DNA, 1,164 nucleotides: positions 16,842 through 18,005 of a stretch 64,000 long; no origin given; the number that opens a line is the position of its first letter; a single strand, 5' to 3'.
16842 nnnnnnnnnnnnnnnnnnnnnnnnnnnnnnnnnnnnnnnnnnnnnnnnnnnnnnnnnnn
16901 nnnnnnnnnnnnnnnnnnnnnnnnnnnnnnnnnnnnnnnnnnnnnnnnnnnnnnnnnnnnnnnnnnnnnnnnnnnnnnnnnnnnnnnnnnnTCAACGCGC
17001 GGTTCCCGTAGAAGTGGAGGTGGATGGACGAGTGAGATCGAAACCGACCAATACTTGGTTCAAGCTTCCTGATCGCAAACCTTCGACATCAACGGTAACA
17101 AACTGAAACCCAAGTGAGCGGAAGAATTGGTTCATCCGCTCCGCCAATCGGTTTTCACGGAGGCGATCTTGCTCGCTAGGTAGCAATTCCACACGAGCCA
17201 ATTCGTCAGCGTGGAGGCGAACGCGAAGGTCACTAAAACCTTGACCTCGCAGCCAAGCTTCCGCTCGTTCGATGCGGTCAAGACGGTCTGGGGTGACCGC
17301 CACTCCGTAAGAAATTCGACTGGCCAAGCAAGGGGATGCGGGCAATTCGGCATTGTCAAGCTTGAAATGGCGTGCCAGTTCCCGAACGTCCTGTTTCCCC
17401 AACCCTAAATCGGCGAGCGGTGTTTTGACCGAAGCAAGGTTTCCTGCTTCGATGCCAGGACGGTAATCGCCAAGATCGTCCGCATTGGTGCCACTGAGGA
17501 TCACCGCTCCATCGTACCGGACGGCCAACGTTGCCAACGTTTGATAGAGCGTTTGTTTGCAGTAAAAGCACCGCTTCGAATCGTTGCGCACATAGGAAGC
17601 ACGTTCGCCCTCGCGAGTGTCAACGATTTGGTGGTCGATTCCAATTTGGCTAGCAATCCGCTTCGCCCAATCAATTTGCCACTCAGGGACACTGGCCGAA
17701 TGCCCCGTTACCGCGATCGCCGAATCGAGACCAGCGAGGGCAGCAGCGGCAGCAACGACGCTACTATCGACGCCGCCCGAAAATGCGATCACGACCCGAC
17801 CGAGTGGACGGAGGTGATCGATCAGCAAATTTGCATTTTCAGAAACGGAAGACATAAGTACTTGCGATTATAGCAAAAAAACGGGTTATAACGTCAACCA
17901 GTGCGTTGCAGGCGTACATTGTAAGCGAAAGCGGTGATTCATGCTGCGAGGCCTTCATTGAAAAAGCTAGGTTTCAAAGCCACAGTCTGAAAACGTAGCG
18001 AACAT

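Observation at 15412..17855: LarE (nickel-pincer cofactor sulfur insertase) translationally coupled to a transmembrane Ser/Thr kinase; LarB encoded 13 kb away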

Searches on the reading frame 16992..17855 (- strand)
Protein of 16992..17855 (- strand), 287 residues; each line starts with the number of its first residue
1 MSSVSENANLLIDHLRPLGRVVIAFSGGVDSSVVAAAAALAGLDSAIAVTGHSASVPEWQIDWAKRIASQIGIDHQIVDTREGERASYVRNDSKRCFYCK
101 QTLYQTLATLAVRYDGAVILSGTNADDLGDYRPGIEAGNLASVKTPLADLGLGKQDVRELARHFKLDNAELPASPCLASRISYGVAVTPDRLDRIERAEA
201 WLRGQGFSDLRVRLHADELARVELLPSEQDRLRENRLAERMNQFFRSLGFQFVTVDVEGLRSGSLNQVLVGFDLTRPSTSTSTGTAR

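Call 3: search_protein_families(library=pfam, proteins=[window:16992-17855:-])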
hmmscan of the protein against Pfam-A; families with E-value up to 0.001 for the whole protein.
window:16992-17855:- (287 aa): 4 families
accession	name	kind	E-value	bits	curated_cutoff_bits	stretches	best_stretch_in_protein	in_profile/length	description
PF00733.27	Asn_synthase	-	1.6e-07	31.7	21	1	18-127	17-130/354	Asparagine synthase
PF03054.22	tRNA_Me_trans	-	2.6e-06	27.7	20.6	0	20-82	2-74/202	tRNA methyl transferase HUP domain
PF06508.19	QueC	-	2.5e-05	24.3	22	1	21-81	2-61/210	Queuosine biosynthesis protein QueC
PF02540.23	NAD_synthase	-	2.6e-05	23.9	21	1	20-86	20-87/242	NAD synthase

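Call 4: search_protein_families(library=ncbifam, proteins=[window:16992-17855:-])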
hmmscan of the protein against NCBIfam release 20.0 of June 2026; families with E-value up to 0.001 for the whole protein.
window:16992-17855:- (287 aa): 11 families
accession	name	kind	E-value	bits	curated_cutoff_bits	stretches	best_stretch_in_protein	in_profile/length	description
TIGR00268.2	TIGR00268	equivalog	1.5e-82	276.8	150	1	9-266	4-259/259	ATP-dependent sacrificial sulfur transferase LarE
NF001138.1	PRK00143.1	equivalog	6.6e-09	35.2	284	1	20-82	1-70/345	tRNA 2-thiouridine(34) synthase MnmA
NF010587.0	PRK13980.1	equivalog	1.3e-07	31.1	255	1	20-165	33-179/267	NAD+ synthase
TIGR01536.1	asn_synth_AEB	equivalog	5.7e-07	28.9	267.1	1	15-128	249-367/517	asparagine synthase (glutamine-hydrolyzing)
TIGR00364.1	TIGR00364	equivalog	1.5e-06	27.9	150.3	1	22-81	2-60/201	7-cyano-7-deazaguanine synthase QueC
TIGR00552.1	nadE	equivalog_domain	5.7e-05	22.4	63.65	1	20-83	24-89/251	NAD(+) synthase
TIGR00420.1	trmU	equivalog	9.2e-05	21.5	236.95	0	20-81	2-72/351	tRNA 2-thiouridine(34) synthase MnmA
TIGR03573.1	WbuX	subfamily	0.00044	19.8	203.2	1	14-130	52-177/344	N-acetyl sugar amidotransferase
NF010588.0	PRK13981.1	equivalog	0.00085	17.8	479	0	20-81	287-349/546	NAD+ synthase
NF010392.0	PRK13820.1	equivalog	0.00088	18.4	512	0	20-83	4-67/395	argininosuccinate synthase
NF033561.1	macrolact_Ik_Al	subfamily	0.00095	17.9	300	0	25-83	218-279/561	albusnodin/ikarugamycin family macrolactam cyclase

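Call 12: find_encoding_contigs(protein=window:16995-17855:-, flank=10000, max_places=10)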
Protein window:16995-17855:- (287 aa): no gene with exactly this product is on record in the collection.

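Call 13: find_homologous_proteins(query=window:16995-17855:-, max_evalue=1e-20)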
Query window:16995-17855:- (287 aa): 7871 proteins with E <= 1e-20 among 8000 candidates; the best 120 are listed.
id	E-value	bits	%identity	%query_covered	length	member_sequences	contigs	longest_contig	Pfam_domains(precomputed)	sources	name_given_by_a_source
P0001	1.2e-183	626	100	100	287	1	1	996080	PF00733.28,PF03054.23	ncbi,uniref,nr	ncbi:tRNA-specific 2-thiouridylase MnmA [Novipirellula aureliae]|uniref:tRNA-specific 2-thiouridylas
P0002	2.2e-148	511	84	100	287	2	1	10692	PF00733.28,PF03054.23,PF06508.20,PF02540.24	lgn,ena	-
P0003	4.3e-116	405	69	96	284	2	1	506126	PF00733.28,PF03054.23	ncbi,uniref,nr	ncbi:ATP-dependent sacrificial sulfur transferase LarE [Novipirellula artificiosorum]|uniref:ATP-dep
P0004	4.8e-116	405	68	95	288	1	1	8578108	PF00733.28,PF03054.23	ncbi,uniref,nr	ncbi:tRNA-specific 2-thiouridylase MnmA [Planctomycetes bacterium CA13]|uniref:tRNA-specific 2-thiou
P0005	3.1e-112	392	67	94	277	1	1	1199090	PF00733.28,PF03054.23,PF02540.24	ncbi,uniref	ncbi:ATP-dependent sacrificial sulfur transferase LarE [Novipirellula caenicola]|uniref:Pyridinium-3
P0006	1.4e-109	384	65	94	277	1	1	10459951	PF00733.28,PF03054.23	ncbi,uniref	ncbi:ATP-dependent sacrificial sulfur transferase LarE [Novipirellula sp. SH528]|uniref:ATP-dependen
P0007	1.6e-108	380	66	94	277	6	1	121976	PF00733.28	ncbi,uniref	ncbi:ATP-dependent sacrificial sulfur transferase LarE [Novipirellula rosea]|uniref:ATP-dependent sa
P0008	3.4e-107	376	66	94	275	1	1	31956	PF00733.28,PF03054.23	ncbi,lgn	-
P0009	7.8e-107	375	65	93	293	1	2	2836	PF00733.28,PF03054.23,PF06508.20,PF02540.24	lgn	-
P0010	2.0e-106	373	65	94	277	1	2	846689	PF00733.28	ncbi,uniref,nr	ncbi:GMP synthase subunit B [Novipirellula galeiformis]|uniref:GMP synthase subunit B n=1 Tax=Novipi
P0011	6.3e-104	365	64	94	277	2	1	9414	PF00733.28,PF03054.23,PF06508.20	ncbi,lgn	ncbi:MAG: ATP-dependent sacrificial sulfur transferase LarE [Pirellulaceae bacterium]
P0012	5.2e-103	362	64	96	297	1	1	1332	PF00733.28,PF03054.23,PF06508.20,PF02540.24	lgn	-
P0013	1.7e-102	360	63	94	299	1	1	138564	PF00733.28,PF06508.20,PF02540.24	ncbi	-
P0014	2.2e-102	360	61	94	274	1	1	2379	PF00733.28,PF03054.23,PF06508.20,PF02540.24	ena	-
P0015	1.2e-101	358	61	97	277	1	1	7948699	PF00733.28,PF03054.23,PF06508.20,PF02540.24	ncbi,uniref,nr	ncbi:ATP-dependent sacrificial sulfur transferase LarE [Planctomycetes bacterium K23_9]|uniref:tRNA-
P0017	7.1e-101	355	62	93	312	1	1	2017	PF00733.28,PF03054.23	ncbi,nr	ncbi:MAG: TIGR00268 family protein [Pirellulaceae bacterium]|nr:TIGR00268 family protein [Pirellulac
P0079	8.7e-93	329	58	95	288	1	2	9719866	PF00733.28,PF03054.23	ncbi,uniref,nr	ncbi:ATP-dependent sacrificial sulfur transferase LarE [Stieleria varia]|uniref:tRNA-specific 2-thio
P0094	1.6e-91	324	60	93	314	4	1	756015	PF00733.28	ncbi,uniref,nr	ncbi:ATP-dependent sacrificial sulfur transferase LarE [Crateriforma spongiae]|uniref:ATP-dependent 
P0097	3.6e-91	323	59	94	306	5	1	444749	PF00733.28,PF03054.23,PF06508.20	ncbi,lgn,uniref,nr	ncbi:ATP-dependent sacrificial sulfur transferase LarE [Rhodopirellula bahusiensis]|uniref:TIGR00268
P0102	8.3e-91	322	58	94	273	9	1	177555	PF02540.24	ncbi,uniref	ncbi:ATP-dependent sacrificial sulfur transferase LarE [Rosistilla oblonga]|uniref:ATP-dependent sac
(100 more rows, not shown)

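Call 15: find_related_loci(query=A1, collection=genome_contigs, flank=10000)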
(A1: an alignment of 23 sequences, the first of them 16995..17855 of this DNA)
Query A1 (287 aa) in genome_contigs; peptide patterns used: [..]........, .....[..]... (x = any residue, [..] = any of these).
600 stretches matched a pattern (row limit reached: there are more); 552 encode a relative of the query (tblastn E <= 1e-3); the best 80 are kept; 80 distinct loci.
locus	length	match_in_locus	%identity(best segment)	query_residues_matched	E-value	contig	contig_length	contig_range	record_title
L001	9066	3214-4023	66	1-270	4e-115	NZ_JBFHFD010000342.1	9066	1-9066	MAG: Novipirellula sp. isolate Mix_sand07.2021.05.G.116 k141_1124326_length_9066_cov_30.2081, whole genome shotgun seque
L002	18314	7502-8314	62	1-270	5e-104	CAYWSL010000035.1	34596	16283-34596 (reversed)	MAG TPA_asm: uncultured Pirellulaceae bacterium isolate SRP114822_co2_91 genome assembly, contig: NODE_1036_length_34596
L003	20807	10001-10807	55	1-269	8e-89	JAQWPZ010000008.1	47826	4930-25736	MAG: Rubripirellula sp. isolate cluster2_bin.24 k141_3463867, whole genome shotgun sequence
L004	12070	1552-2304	54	22-272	3e-82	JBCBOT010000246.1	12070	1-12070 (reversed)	MAG: Planctomycetota bacterium isolate J06633_13 NODE_246_length_12070_cov_5.791378, whole genome shotgun sequence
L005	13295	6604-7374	47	15-271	8e-75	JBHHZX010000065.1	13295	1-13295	MAG: Phycisphaerae bacterium isolate K_3_bin.53 NODE_1604_length_13295_cov_6.355589, whole genome shotgun sequence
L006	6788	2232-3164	48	4-281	1e-74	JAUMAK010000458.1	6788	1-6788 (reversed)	MAG: Pirellulaceae bacterium isolate P_PIRE4 NODE_36077_length_6788_cov_1.959165, whole genome shotgun sequence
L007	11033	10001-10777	51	11-269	7e-74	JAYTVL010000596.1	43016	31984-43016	MAG: Pirellula sp. isolate GFS_5688 GFS_5688_595, whole genome shotgun sequence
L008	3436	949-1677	52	23-269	5e-74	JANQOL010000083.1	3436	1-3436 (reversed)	MAG: Pirellulaceae bacterium isolate IP29b_bin.132 k99_2000844, whole genome shotgun sequence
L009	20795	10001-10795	49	11-276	2e-73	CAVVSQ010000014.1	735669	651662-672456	MAG: uncultured Planctomycetota bacterium isolate MFD01213.bin.2.21 genome assembly, contig: contig_2268, whole genome s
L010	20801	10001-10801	47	11-278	5e-72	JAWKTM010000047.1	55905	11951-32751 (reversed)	MAG: Pirellulaceae bacterium isolate ABC2.65 ABC2.65.fa-47, whole genome shotgun sequence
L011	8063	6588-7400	47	2-270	2e-71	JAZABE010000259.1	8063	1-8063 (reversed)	MAG: Planctomycetota bacterium isolate XB_MAG674 DB_MAG674_0259, whole genome shotgun sequence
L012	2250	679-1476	49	11-275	2e-72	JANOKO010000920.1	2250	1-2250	MAG: Planctomycetota bacterium isolate VAR_48_concoct_1 VAR_48_k141_2041591, whole genome shotgun sequence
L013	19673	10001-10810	46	1-269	2e-70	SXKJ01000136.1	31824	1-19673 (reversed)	MAG: Planctomyces sp. isolate F1-120-MAGs108 F1-120__c224277, whole genome shotgun sequence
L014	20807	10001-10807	42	3-272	4e-70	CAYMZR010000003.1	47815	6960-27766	MAG TPA_asm: uncultured Dehalococcoidia bacterium isolate binchicken_co141_86 genome assembly, contig: NODE_3173_length_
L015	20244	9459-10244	47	8-269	3e-68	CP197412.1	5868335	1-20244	Pirellulaceae bacterium SH467 chromosome, complete genome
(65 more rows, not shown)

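Call 17: find_encoding_contigs(protein=P0001, flank=10000, max_places=3)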
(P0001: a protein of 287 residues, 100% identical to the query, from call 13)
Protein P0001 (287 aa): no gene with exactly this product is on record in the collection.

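Call 18: find_encoding_contigs(protein=P0079, flank=10000, max_places=2)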
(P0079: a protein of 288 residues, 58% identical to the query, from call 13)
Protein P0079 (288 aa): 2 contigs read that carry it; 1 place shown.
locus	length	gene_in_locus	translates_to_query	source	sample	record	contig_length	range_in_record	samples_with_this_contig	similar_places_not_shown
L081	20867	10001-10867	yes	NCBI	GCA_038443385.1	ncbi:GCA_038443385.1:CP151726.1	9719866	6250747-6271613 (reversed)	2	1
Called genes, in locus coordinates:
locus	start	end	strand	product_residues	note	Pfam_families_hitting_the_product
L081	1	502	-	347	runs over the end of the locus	PF21016:RlmN_N, PF04055:Radical_SAM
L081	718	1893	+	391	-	PF04389:Peptidase_M28, PF05343:Peptidase_M42 (faint), PF01546:Peptidase_M20, PF07687:M20_dimer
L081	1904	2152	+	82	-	PF04324:Fer2_BFD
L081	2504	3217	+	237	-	-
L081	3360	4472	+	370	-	-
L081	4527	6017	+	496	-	-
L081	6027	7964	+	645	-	-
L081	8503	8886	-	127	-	-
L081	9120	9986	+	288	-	-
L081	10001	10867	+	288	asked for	PF00733:Asn_synthase (weak), PF03054:tRNA_Me_trans (faint)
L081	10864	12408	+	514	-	PF00069:Pkinase, PF07714:PK_Tyr_Ser-Thr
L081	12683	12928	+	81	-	-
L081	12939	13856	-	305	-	PF00248:Aldo_ket_red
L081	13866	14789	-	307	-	PF00582:Usp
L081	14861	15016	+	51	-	-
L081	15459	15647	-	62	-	PF03597:FixS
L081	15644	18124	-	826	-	PF12156:ATPase-cat_bd, PF00403:HMA, PF00122:E1-E2_ATPase, PF00702:Hydrolase, PF08282:Hydrolase_3 (faint)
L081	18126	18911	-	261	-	PF13386:DsbD_2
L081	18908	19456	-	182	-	PF05751:FixH, PF13115:YtkA (weak)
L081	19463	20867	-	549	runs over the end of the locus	PF12801:Fer4_5, PF13187:Fer4_9 (faint), PF13746:Fer4_18, PF11614:FixG_C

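Call 19: find_encoding_contigs(protein=P0097, flank=10000, max_places=2)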
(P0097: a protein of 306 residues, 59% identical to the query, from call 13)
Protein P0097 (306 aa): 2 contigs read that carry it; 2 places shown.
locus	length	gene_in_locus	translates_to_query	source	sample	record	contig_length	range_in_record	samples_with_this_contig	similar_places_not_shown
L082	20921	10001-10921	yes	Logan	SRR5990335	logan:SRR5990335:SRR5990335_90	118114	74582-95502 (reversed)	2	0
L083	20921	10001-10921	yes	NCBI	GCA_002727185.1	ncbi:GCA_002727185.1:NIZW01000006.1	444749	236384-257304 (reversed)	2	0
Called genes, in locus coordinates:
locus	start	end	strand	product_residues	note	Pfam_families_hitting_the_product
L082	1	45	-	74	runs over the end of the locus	PF02599:CsrA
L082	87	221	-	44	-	-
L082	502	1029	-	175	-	PF02623:FliW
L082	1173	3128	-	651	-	PF00669:Flagellin_N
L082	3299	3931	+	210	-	PF17032:Zn_ribbon_15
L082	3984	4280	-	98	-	PF02656:DUF202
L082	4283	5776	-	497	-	PF02737:3HCDH_N (faint), PF03486:HI0933_like (faint), PF07992:Pyr_redox_2, PF12831:FAD_oxidored (weak), PF00070:Pyr_redox, PF02852:Pyr_redox_dim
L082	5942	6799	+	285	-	PF00795:CN_hydrolase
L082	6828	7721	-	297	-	PF03412:Peptidase_C39 (faint)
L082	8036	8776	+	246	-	PF01138:RNase_PH, PF03725:RNase_PH_C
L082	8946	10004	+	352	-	PF01408:GFO_IDH_MocA, PF22725:GFO_IDH_MocA_C3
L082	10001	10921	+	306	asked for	PF00733:Asn_synthase, PF03054:tRNA_Me_trans (faint), PF06508:QueC (weak)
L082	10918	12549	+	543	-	PF00069:Pkinase, PF01636:APH (faint), PF07714:PK_Tyr_Ser-Thr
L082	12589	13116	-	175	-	-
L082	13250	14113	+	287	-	PF01590:GAF (weak)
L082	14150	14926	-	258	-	-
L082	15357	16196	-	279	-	PF01063:Aminotran_4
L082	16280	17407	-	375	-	PF00487:FA_desaturase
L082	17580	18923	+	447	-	PF00890:FAD_binding_2, PF01134:GIDA (weak), PF01266:DAO (weak), PF03486:HI0933_like, PF07992:Pyr_redox_2 (weak), PF12831:FAD_oxidored, PF13450:NAD_binding_8, PF22780:HI0933_like_1st, +1 more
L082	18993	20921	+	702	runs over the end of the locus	PF00211:Guanylate_cyc (weak)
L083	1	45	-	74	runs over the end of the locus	PF02599:CsrA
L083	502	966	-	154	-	PF02623:FliW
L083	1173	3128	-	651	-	PF00669:Flagellin_N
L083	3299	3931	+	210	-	PF17032:Zn_ribbon_15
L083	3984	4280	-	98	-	PF02656:DUF202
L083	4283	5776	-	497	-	PF02737:3HCDH_N (faint), PF03486:HI0933_like (faint), PF07992:Pyr_redox_2, PF12831:FAD_oxidored (weak), PF00070:Pyr_redox, PF02852:Pyr_redox_dim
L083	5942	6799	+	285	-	PF00795:CN_hydrolase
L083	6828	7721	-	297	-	PF03412:Peptidase_C39 (faint)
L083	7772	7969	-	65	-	-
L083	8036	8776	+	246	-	PF01138:RNase_PH, PF03725:RNase_PH_C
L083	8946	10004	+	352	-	PF01408:GFO_IDH_MocA, PF22725:GFO_IDH_MocA_C3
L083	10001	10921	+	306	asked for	PF00733:Asn_synthase, PF03054:tRNA_Me_trans (faint), PF06508:QueC (weak)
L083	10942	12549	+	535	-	PF00069:Pkinase, PF01636:APH (faint), PF07714:PK_Tyr_Ser-Thr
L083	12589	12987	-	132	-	-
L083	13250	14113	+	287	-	PF01590:GAF (weak)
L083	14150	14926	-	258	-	-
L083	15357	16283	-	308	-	PF01063:Aminotran_4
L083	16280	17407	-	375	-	PF00487:FA_desaturase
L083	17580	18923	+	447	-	PF00890:FAD_binding_2, PF01134:GIDA (weak), PF01266:DAO (weak), PF03486:HI0933_like, PF07992:Pyr_redox_2 (weak), PF12831:FAD_oxidored, PF13450:NAD_binding_8, PF22780:HI0933_like_1st, +1 more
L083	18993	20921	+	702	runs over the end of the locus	PF00211:Guanylate_cyc (weak)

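Call 22: search_solved_structures(query=window:16995-17855:-, show_alignments=2)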
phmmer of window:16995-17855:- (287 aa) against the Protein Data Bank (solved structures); distinct sequences matched with E-value up to 0.001: 3.
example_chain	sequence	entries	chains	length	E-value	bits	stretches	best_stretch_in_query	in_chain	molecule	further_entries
6b2o_A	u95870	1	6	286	1.2e-39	139.5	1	8-275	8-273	ATP-utilizing enzyme of the PP-loopsuperfamily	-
5udq_A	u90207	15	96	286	2.2e-39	138.7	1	8-275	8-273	Lactate racemization operon protein LarE | ATP-utilizing enzyme of the PP-loopsuperfamily | Pyridinium-3,5-biscarboxylic acid mononucleotide sulfurtransferase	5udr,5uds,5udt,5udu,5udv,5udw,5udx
8cnz_A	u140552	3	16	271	3.5e-23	85.5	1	7-257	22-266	NAD_synthase domain-containing protein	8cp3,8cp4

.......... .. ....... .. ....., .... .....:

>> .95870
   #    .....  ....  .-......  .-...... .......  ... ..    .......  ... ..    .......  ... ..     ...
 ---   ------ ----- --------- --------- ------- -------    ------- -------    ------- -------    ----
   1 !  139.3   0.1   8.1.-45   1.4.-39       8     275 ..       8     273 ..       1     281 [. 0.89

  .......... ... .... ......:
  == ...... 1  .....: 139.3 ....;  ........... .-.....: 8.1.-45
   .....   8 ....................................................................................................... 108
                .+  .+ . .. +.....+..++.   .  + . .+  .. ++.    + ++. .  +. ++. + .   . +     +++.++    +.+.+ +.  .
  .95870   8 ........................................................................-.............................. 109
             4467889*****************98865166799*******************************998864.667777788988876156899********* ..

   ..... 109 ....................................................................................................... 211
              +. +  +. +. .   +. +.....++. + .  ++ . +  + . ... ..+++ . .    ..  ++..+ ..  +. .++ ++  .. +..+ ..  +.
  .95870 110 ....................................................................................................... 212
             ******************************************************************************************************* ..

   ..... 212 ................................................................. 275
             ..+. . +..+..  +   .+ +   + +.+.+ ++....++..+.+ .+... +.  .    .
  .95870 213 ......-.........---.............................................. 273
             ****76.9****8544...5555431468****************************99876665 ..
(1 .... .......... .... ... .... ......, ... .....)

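Call 23: find_encoding_contigs(protein=P0094, flank=10000, max_places=1)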
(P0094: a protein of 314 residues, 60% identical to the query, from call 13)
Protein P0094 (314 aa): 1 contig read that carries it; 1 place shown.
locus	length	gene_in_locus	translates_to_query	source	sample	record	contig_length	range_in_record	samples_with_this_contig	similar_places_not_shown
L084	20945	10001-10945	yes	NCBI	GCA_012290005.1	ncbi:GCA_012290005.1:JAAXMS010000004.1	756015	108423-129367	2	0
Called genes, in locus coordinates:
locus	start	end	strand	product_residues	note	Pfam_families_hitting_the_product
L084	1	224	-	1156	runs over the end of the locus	PF17757:UvrB_inter, PF02559:CarD_TRCF_RID, PF00270:DEAD, PF04851:ResIII, PF00271:Helicase_C, PF03461:TRCF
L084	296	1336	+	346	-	PF01408:GFO_IDH_MocA, PF03447:NAD_binding_3 (weak), PF22725:GFO_IDH_MocA_C3, PF02894:GFO_IDH_MocA_C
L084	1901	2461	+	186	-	PF01765:RRF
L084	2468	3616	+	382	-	PF12127:FloA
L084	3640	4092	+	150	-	-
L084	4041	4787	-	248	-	-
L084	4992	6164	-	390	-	PF07963:N_methyl (weak), PF07596:SBP_bac_10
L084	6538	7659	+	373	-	PF00266:Aminotran_5, PF01212:Beta_elim_lyase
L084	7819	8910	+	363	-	PF20360:DUF6655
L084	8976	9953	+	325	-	-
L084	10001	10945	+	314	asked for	PF00733:Asn_synthase (weak)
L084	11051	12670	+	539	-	PF00069:Pkinase, PF07714:PK_Tyr_Ser-Thr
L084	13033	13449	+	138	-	PF07876:Dabb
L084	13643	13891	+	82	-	-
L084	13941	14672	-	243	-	PF13489:Methyltransf_23, PF13847:Methyltransf_31 (weak), PF08241:Methyltransf_11, PF08242:Methyltransf_12, PF13649:Methyltransf_25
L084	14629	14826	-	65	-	-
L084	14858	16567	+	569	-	PF07583:PSCyt2, PF07587:PSD1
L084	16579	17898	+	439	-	PF07394:DUF1501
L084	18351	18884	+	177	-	-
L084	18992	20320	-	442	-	PF02563:Poly_export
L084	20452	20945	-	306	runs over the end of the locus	-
